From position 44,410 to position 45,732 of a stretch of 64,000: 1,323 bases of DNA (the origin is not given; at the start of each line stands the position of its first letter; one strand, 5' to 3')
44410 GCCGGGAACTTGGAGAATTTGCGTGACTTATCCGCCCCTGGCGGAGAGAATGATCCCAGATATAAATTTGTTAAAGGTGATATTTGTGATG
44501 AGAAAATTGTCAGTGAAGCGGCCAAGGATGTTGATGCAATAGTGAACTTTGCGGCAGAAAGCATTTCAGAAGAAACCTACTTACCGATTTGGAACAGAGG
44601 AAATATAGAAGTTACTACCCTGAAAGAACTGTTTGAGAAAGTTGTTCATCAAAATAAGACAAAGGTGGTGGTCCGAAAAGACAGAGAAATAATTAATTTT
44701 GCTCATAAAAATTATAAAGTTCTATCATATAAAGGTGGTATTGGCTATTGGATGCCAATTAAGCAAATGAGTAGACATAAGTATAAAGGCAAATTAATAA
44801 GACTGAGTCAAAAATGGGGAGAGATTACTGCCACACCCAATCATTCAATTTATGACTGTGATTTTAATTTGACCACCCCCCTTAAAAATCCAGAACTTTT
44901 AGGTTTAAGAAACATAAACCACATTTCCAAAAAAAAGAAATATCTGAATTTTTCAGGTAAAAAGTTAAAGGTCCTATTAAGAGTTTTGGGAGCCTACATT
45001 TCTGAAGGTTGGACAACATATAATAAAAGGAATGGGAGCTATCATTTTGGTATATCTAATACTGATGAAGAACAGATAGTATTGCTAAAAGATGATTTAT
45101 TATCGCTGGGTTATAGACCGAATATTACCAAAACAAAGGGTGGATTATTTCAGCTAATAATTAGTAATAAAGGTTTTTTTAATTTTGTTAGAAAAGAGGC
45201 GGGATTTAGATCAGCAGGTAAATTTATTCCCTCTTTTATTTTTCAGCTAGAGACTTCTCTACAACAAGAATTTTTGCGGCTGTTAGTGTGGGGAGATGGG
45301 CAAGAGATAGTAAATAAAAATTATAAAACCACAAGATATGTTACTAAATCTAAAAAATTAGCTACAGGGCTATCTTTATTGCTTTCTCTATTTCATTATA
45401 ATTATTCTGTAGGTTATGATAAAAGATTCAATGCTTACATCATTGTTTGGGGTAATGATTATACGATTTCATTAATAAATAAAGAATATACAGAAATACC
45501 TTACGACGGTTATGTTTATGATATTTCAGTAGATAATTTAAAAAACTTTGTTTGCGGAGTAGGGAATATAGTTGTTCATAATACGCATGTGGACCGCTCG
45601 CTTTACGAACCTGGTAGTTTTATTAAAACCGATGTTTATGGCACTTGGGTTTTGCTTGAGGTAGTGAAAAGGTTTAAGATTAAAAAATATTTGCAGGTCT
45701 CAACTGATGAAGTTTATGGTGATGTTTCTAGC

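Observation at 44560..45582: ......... intein splitting the conserved ES|HVDRS motif of dTDP-glucose 4,6-dehydratase (rfbB)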

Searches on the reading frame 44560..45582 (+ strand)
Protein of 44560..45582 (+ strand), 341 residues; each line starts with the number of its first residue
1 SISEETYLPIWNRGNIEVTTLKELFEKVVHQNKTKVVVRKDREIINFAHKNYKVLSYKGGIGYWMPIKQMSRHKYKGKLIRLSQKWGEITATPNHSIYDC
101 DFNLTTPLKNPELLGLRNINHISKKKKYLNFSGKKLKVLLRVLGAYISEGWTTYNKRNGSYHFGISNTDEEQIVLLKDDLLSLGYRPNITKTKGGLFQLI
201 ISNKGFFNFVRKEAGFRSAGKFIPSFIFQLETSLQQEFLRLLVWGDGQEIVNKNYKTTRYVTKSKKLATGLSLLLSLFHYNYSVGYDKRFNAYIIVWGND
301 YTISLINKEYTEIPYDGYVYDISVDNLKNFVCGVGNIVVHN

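Call 3: search_protein_families(library=pfam, proteins=[window:44560-45582:+], max_evalue=1)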
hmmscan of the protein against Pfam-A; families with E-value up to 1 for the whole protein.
window:44560-45582:+ (341 aa): 3 families
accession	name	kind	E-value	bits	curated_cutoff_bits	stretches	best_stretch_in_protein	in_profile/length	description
PF14890.11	Intein_splicing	-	5.2e-12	46.3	35.8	1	15-341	7-155/155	Intein splicing domain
PF14528.11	LAGLIDADG_3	-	8.9e-08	32.7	22.5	2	140-210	5-78/82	LAGLIDADG-like domain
PF21198.3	ASH2L-like_WH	-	0.19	12.5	25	1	17-56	8-48/104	Set1/Ash2 histone methyltransferase complex subunit ASH2-like, WH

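Call 4: search_protein_families(library=ncbifam, proteins=[window:44560-45582:+], max_evalue=1)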
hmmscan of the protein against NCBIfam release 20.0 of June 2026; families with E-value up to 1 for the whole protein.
window:44560-45582:+ (341 aa): 9 families
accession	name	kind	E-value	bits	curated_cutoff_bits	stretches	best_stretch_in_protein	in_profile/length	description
NF011491.0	PRK14898.1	equivalog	4e-14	51.6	783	2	10-113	85-187/860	DNA-directed RNA polymerase subunit A''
NF011303.0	PRK14715.1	equivalog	4.6e-07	27.3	1585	1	135-292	1116-1270/1627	DNA-directed DNA polymerase II large subunit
TIGR01445.1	intein_Nterm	domain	2.9e-06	28.2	24.5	1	14-98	13-82/83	intein N-terminal splicing region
NF045703.1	rSAM_Tes_intein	exception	6.3e-06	24.2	1700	1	14-99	169-252/1040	tetraether lipid synthase Tes, intein-containing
NF011418.0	PRK14845.1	equivalog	9.5e-06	23.6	756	2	17-278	37-271/1049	translation initiation factor IF-2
TIGR01443.1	intein_Cterm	domain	0.00012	22.2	15.6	1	318-341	1-23/24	intein C-terminal splicing region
NF038098.1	GyrA_w_intein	exception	0.00017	19.6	1850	1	143-276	243-378/1232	intein-containing DNA gyrase subunit A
NF004912.0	PRK06270.1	equivalog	0.049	13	373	1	26-80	120-173/343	homoserine dehydrogenase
NF005852.0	PRK07773.1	equivalog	0.086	11.1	780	1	215-275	592-655/886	replicative DNA helicase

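Call 5: find_homologous_proteins(query=window:44560-45582:+, max_evalue=0.001)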
Query window:44560-45582:+ (341 aa): 3 proteins with E <= 0.001 among 1687 candidates.
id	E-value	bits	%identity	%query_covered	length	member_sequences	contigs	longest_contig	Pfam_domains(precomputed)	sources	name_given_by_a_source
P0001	1.3e-140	486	68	94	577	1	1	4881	PF04321.24,PF16363.12,PF01073.26,PF14528.12,PF01370.28,PF14890.12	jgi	jgi:dTDP-glucose 4,6-dehydratase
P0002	1.1e-40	158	34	82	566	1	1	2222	PF16363.12,PF14528.12,PF14890.12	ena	-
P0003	1.2e-4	39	27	76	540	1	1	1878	PF16363.12,PF16861.11,PF01370.28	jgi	-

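Call 15: search_solved_structures(query=window:44560-45582:+, show_alignments=3, max_evalue=0.01)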
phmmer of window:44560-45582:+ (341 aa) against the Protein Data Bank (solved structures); distinct sequences matched with E-value up to 0.01: 3.
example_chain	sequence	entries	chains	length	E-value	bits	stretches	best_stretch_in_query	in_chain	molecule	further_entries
2cw7_A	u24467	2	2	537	2.7e-16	62.7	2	138-288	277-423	Endonuclease PI-PkoII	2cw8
5o9i_A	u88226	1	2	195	1.2e-09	40.9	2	300-341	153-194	Transcription initiation factor IIB,Transcription initiation factor IIB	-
5o9j_A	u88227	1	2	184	4.1e-09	39.1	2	307-341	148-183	Transcription initiation factor IIB,Transcription initiation factor IIB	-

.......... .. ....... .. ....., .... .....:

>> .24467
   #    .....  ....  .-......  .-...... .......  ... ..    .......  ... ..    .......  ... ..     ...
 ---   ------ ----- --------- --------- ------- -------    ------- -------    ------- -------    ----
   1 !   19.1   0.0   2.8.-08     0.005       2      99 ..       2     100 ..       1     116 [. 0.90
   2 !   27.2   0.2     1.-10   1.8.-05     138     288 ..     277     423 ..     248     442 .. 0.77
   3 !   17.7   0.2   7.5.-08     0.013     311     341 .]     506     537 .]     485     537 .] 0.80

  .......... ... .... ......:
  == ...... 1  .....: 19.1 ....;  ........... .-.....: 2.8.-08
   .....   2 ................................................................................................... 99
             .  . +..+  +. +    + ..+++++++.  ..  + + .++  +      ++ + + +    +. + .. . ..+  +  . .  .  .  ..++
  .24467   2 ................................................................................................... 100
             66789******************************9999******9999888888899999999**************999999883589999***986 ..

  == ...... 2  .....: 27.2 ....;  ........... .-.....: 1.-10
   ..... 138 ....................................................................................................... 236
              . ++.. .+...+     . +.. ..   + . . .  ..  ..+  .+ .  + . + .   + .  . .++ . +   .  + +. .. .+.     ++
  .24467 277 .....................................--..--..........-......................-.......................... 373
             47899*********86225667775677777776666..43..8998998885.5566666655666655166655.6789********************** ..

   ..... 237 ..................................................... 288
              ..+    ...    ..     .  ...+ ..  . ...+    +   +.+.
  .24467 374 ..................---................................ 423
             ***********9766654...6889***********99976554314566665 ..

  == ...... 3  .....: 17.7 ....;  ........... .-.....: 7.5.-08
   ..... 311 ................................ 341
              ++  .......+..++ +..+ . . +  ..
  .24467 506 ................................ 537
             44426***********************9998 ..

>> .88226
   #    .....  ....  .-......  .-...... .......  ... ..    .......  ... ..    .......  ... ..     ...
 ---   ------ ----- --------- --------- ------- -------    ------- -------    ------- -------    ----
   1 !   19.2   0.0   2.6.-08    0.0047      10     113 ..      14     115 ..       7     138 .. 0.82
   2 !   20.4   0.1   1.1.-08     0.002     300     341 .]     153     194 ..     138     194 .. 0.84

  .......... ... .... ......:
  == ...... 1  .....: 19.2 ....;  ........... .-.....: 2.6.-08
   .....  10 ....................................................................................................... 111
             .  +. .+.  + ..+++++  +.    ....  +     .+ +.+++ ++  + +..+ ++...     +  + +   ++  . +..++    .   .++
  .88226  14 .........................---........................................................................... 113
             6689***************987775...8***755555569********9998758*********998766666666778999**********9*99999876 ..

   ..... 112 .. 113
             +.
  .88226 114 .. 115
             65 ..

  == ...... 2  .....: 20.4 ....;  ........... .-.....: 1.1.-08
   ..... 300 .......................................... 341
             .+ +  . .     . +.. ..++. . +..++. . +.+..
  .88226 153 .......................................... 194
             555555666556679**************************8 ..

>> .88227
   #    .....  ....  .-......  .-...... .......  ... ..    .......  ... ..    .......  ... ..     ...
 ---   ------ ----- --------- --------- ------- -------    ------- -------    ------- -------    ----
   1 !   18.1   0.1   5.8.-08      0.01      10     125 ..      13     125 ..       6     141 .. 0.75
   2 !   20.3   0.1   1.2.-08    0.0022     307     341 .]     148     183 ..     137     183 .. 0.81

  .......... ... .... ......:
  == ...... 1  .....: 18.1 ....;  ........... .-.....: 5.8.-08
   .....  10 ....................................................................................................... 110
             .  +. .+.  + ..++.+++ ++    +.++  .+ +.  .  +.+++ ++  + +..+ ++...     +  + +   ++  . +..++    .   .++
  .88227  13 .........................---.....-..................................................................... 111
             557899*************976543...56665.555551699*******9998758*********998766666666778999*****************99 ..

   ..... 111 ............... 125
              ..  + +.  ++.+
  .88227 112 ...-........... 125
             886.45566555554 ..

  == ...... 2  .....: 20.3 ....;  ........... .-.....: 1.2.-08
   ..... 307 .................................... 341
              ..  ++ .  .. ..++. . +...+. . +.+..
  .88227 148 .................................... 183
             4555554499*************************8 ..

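Call 17: find_encoding_contigs(protein=P0001, flank=5000, max_places=5)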
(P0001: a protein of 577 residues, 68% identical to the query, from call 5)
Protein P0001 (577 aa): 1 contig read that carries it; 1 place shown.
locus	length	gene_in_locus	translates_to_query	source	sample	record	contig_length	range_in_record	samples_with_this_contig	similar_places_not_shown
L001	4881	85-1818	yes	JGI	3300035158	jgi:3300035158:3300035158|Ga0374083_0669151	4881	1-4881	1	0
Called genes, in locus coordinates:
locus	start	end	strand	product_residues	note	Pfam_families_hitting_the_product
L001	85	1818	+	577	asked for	PF14890:Intein_splicing, PF14528:LAGLIDADG_3 (weak), PF01073:3Beta_HSD (weak), PF01370:Epimerase, PF04321:RmlD_sub_bind (weak), PF16363:GDP_Man_Dehyd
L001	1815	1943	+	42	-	-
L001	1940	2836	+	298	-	PF01073:3Beta_HSD, PF01370:Epimerase, PF02719:Polysacc_synt_2, PF04321:RmlD_sub_bind, PF16363:GDP_Man_Dehyd, PF07993:NAD_binding_4 (weak)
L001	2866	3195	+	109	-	PF27273:MJ0235 (weak)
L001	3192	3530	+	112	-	-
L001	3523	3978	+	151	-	PF00908:dTDP_sugar_isom, PF14667:Polysacc_synt_C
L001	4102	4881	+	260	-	?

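Call 18: find_encoding_contigs(protein=P0002, flank=5000, max_places=5)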
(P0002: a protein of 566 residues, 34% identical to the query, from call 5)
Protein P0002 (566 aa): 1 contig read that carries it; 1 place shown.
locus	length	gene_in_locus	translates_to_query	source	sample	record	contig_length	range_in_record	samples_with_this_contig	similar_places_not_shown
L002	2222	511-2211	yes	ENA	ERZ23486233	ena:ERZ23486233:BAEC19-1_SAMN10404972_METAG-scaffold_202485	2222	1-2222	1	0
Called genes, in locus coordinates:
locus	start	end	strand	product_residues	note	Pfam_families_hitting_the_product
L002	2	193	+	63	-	?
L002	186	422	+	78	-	-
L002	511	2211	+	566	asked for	PF14890:Intein_splicing (faint), PF14528:LAGLIDADG_3 (faint), PF16363:GDP_Man_Dehyd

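Call 31: search_protein_representatives(protein=window:44560-45582:+)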
Query: 341 residues. Proteins with E-value up to 0.001 (for the whole library): 813; up to 1e-10: 196; up to 1e-30: 35. The best 150 are listed.
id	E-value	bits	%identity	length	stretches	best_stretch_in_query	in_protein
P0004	3.6e-59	216.9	45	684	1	49-341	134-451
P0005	3.0e-57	210.6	43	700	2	131-341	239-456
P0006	2.4e-56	207.6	40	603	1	1-341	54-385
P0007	4.0e-55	203.6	45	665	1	1-341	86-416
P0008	4.5e-55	203.4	43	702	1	1-341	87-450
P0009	1.6e-54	201.7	41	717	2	124-341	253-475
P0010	3.8e-53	197.1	39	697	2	130-341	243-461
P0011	9.4e-53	195.8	41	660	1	1-341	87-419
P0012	2.5e-52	194.4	41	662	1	1-341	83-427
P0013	4.7e-52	193.5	43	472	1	1-341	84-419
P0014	1.2e-50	188.9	39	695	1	1-341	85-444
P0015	2.2e-50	188.0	42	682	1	1-341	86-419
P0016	2.2e-50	188.0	38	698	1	1-341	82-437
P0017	6.6e-50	186.5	40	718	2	130-341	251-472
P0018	7.5e-50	186.3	35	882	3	130-341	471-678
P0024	2.8e-44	167.9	38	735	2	123-341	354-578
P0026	5.3e-43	163.8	40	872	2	128-341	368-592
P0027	1.1e-42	162.7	41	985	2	137-341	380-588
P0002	3.6e-41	157.7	39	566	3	126-341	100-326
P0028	2.1e-40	155.2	36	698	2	1-125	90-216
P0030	7.2e-40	153.4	33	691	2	134-341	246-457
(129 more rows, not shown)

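Call 39: find_related_loci(query=A2, collection=genome_contigs, flank=3000)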
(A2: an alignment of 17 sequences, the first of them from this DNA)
Query A2 (341 aa) in genome_contigs; peptide patterns used: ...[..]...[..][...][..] (x = any residue, [..] = any of these).
432 stretches matched a pattern; 159 encode a relative of the query (tblastn E <= 1e-3); the best 80 are kept; 80 distinct loci.
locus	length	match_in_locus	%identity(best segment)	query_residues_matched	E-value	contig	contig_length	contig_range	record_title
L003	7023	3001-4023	58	1-341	4e-123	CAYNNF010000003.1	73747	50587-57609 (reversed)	MAG TPA_asm: uncultured Candidatus Saccharibacteria bacterium isolate SRP178699_co1_596 genome assembly, contig: NODE_25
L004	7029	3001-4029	56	1-341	5e-107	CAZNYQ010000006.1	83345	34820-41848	MAG TPA_asm: uncultured Candidatus Saccharibacteria bacterium isolate SRP067234_co1_355 genome assembly, contig: k99_867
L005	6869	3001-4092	40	1-341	1e-70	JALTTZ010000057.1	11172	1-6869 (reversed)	MAG: Nitrososphaeria archaeon isolate S140_metabat2_scaf2bin.244 S140_NODE_2371_length_11172_cov_2.273608, whole genome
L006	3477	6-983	39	7-341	1e-61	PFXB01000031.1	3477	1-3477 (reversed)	MAG: candidate division WWE3 bacterium CG_4_9_14_3_um_filter_43_9 CG_4_9_14_3_um_filter_150_scaffold_36653_c, whole geno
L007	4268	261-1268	39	1-341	9e-60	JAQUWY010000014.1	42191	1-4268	MAG: Candidatus Omnitrophota bacterium isolate STD2_200 NODE_3120_length_42191_cov_5.049496_Sandtown_D2, whole genome sh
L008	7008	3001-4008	39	1-341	6e-59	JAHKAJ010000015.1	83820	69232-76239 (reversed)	MAG: Candidatus Omnitrophota bacterium isolate Undefined_mixed_planktonic.mb.33 Undefined_mixed_pl.mb.33_k141_503622, wh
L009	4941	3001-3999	42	1-341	5e-59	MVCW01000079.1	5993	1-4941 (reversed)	MAG: Candidatus Omnitrophica bacterium 4484_171 ex4484_171_scaffold_14789, whole genome shotgun sequence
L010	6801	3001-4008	40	1-341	3e-58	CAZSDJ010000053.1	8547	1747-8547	MAG TPA_asm: uncultured Planctomycetia bacterium isolate SRP141376_co2_332 genome assembly, contig: NODE_15050_length_85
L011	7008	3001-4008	41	1-341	3e-58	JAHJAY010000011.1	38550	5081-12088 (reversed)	MAG: Patescibacteria group bacterium isolate Modern_marine.mb.231 Modern_marine.mb.231_k141_657218, whole genome shotgun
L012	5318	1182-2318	32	1-341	3e-57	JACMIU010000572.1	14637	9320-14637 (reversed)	MAG: Armatimonadota bacterium isolate ES-bin-131 ES-bin-131-contig-k141_10577443, whole genome shotgun sequence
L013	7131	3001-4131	34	1-341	3e-52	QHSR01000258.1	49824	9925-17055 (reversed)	MAG: Candidatus Rokuibacteriota bacterium isolate AR26 14_1009_13_40cm_scaffold_943_curated, whole genome shotgun sequen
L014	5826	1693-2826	34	1-341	6e-52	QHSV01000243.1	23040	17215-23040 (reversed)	MAG: Candidatus Rokuibacteriota bacterium isolate AR22 14_0903_16_40cm_scaffold_1501_curated, whole genome shotgun seque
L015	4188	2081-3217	32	1-341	5e-51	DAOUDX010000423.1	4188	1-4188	MAG TPA_asm: Anaerolineae bacterium isolate N2_102 k133_243901, whole genome shotgun sequence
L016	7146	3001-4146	34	1-341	2e-49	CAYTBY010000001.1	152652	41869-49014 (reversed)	MAG TPA_asm: uncultured Candidatus Saccharibacteria bacterium isolate SRP178908_co1_2 genome assembly, contig: NODE_33_l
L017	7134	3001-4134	32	1-341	8e-49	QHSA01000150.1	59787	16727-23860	MAG: Candidatus Rokuibacteriota bacterium isolate AR41 14_0929_12_30cm_scaffold_676_curated, whole genome shotgun sequen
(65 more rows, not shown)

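Call 46: list_cluster_members(proteins=[P0004, P0005, P0007, P0010, P0011, P0012, P0030, P0006, P0017, P0024])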
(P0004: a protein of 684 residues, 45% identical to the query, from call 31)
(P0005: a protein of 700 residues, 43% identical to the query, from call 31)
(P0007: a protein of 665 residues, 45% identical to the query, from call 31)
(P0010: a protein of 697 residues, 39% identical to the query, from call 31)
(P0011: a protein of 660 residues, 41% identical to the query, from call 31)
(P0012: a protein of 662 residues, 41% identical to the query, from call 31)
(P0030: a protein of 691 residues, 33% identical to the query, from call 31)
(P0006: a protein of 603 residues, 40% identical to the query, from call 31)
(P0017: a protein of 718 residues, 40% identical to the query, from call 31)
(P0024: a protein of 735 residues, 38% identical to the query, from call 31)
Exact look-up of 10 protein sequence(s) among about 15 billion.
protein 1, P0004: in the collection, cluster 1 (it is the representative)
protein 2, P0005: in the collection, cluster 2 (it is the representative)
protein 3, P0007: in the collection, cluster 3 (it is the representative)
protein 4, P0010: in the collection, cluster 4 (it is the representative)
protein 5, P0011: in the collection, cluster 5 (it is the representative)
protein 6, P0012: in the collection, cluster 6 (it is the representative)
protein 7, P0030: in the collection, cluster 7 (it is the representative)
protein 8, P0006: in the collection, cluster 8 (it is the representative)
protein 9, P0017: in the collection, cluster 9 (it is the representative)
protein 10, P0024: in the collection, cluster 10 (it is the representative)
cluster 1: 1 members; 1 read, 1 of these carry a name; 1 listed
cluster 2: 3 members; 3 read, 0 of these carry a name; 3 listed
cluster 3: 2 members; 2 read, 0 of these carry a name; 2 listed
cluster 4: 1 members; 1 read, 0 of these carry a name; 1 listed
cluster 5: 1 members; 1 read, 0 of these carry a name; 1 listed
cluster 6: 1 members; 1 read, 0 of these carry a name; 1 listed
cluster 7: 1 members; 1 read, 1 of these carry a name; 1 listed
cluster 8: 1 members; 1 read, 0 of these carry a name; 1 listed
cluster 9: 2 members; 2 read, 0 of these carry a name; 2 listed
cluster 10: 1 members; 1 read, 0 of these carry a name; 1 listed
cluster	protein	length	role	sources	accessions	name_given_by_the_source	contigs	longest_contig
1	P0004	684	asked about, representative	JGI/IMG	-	dTDP-glucose 4,6-dehydratase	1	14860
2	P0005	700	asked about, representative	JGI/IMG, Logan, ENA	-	-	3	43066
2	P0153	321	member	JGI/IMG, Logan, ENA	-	-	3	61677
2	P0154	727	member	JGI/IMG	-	-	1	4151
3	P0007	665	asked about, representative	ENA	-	-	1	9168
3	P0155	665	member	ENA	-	-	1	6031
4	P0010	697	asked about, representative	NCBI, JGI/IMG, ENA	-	-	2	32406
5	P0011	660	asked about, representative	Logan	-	-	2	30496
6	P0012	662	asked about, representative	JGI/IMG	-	-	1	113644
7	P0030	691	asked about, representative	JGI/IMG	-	dTDP-glucose 4,6-dehydratase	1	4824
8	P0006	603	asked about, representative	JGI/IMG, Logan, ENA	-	-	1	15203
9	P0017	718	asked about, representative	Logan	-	-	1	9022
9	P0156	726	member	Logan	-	-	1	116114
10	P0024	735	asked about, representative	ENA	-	-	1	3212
